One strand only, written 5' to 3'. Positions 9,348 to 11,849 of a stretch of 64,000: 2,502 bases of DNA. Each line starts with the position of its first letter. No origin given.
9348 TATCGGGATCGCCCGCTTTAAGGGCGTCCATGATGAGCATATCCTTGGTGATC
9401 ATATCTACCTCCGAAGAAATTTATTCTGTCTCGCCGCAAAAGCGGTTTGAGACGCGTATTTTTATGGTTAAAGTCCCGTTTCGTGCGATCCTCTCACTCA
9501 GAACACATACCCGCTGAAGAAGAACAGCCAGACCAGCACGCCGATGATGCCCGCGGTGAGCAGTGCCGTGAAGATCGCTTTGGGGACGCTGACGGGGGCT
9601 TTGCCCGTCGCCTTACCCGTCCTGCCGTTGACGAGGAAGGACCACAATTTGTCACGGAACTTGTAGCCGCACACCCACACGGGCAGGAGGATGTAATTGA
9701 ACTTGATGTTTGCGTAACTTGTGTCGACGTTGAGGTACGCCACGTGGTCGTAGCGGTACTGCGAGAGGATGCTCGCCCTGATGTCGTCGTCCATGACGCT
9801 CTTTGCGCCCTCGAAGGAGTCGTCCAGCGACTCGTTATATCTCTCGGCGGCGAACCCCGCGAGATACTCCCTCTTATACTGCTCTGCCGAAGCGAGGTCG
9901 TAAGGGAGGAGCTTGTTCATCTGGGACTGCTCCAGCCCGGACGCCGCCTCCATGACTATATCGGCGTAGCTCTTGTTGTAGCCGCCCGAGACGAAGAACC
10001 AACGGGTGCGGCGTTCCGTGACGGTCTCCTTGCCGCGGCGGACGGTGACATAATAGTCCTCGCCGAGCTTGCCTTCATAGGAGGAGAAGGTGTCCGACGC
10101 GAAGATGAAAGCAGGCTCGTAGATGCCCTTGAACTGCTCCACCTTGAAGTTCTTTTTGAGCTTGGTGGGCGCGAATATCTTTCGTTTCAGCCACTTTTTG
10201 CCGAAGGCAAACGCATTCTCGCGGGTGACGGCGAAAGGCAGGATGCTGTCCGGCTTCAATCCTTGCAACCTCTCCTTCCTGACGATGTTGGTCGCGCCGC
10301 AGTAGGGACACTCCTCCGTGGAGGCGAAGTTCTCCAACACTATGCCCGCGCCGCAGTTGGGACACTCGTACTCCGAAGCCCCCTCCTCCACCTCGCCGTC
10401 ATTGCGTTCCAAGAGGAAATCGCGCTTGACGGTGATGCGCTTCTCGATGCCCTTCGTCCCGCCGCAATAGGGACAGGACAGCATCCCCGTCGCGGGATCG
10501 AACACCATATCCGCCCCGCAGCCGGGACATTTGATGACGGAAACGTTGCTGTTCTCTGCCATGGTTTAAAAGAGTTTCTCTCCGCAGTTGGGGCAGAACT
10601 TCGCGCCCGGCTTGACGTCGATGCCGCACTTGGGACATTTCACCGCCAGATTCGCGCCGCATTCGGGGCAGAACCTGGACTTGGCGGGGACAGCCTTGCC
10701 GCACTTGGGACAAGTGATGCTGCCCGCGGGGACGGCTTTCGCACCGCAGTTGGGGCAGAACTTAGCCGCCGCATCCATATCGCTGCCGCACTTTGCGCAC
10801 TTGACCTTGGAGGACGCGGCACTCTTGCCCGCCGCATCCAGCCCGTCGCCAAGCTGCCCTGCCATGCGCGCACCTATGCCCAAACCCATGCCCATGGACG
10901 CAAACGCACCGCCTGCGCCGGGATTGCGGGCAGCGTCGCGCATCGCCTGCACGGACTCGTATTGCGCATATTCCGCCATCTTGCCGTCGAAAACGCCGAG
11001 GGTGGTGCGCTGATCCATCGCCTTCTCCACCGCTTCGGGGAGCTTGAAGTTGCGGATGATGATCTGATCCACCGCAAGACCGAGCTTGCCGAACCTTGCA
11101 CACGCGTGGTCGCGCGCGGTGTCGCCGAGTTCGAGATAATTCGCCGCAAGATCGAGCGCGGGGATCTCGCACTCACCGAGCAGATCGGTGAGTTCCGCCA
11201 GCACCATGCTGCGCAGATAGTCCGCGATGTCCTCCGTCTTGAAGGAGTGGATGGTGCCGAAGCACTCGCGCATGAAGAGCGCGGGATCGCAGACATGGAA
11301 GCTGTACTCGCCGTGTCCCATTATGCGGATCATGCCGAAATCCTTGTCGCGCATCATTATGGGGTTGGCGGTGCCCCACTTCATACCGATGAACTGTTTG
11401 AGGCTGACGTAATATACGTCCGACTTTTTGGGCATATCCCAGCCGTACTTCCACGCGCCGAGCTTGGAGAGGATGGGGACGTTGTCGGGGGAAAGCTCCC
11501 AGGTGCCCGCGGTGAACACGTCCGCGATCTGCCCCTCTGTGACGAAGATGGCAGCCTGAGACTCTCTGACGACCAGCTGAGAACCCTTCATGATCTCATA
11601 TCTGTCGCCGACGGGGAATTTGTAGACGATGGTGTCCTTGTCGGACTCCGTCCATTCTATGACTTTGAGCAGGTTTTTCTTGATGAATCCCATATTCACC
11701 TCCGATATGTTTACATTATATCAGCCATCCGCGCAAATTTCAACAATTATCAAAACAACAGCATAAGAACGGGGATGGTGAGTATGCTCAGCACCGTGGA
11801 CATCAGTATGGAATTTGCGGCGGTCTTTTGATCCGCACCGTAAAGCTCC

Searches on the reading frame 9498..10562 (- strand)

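Call 17: search_protein_families(library=pfam, max_evalue=0.001, proteins=[window:9498-10562:-])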
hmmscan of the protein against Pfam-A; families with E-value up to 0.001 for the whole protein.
window:9498-10562:- (354 aa): 11 families
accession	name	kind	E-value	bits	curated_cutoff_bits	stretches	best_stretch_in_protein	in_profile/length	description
PF08271.17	Zn_Ribbon_TF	-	4.1e-08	33.1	29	1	11-34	2-26/43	TFIIB zinc-binding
PF19134.6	DUF5817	-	1.9e-06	28.2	31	0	67-96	6-35/57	Domain of unknown function (DUF5817)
PF13248.11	Zn_ribbon_3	-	6.9e-06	25.8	27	0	63-74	1-11/26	zinc-ribbon domain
PF01155.25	HypA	-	5.6e-05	23.6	28.9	0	47-93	53-97/112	Hydrogenase/urease nickel incorporation, metallochaperone, hypA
PF08792.16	A2L_zn_ribbon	-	0.00017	21.6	22.9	0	10-34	4-28/33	A2L zinc ribbon domain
PF24440.1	DUF7559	-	0.00025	21.7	27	0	22-41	30-49/52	Family of unknown function (DUF7559)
PF14319.11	Zn_Tnp_IS91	-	0.00029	21.2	26.3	0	59-92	33-66/90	Transposase zinc-binding domain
PF01396.24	Zn_ribbon_Top1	-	0.00031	20.9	32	0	10-20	2-12/39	Topoisomerase DNA binding C4 zinc finger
PF07295.17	DUF1451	-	0.00035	21.2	26.1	0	61-96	110-145/146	Zinc-ribbon containing domain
PF01667.23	Ribosomal_S27e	-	0.00081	19.5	24.5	0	5-35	3-34/55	Ribosomal protein S27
PF22109.2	Zn_ribbon_tTFIIB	-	0.00093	19.5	28.6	0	84-93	11-20/40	Transcription factor IIB, zinc ribbon, Trypanosome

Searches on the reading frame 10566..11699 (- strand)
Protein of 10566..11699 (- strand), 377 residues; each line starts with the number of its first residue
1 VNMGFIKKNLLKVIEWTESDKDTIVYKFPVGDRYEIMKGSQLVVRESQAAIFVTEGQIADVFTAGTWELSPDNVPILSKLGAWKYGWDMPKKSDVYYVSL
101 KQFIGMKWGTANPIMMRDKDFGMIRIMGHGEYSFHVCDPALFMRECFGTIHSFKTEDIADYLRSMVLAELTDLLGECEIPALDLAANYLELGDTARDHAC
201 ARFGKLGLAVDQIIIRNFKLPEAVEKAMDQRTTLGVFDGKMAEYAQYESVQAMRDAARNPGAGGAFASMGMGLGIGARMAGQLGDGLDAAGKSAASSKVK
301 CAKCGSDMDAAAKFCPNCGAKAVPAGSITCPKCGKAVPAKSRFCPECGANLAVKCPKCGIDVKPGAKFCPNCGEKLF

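Call 17: search_protein_families(library=pfam, max_evalue=0.001, proteins=[window:10566-11699:-])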
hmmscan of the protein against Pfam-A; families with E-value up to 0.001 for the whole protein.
window:10566-11699:- (377 aa): 11 families
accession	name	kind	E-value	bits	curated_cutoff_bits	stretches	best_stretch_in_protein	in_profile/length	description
PF13421.11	Band_7_1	-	9.4e-71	238.2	24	1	25-235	1-210/211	SPFH domain-Band 7 family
PF12773.13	DZR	-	2.6e-25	88.8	27.3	3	330-373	1-45/45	Double zinc ribbon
PF13240.11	Zn_Ribbon_1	-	4.3e-21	74.5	25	3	354-376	1-23/23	zinc-ribbon domain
PF13248.11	Zn_ribbon_3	-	1.1e-16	60.1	27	3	353-376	3-26/26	zinc-ribbon domain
PF24463.1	DUF7577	-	5.5e-13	48.7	28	0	326-351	1-26/27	Domain of unknown function (DUF7577)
PF17032.10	Zn_ribbon_15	-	1.2e-12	48.9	28.9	0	328-348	53-73/73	zinc-ribbon family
PF24460.1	DUF7575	-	1.2e-11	44.2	28.5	0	353-376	4-27/28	Domain of unknown function (DUF7575)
PF01145.31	Band_7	-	2.4e-08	34.7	23.6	1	43-233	2-160/176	SPFH domain / Band 7 family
PF18912.6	DZR_2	-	1.6e-06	28.3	27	1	300-347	9-55/56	Double zinc ribbon domain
PF07191.17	Zn_ribbon_6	-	9.7e-05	22.7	25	0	315-359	3-46/67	Double zinc ribbon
PF10571.15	UPF0547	-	0.00093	19.7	29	0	329-348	2-21/26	Uncharacterised protein family UPF0547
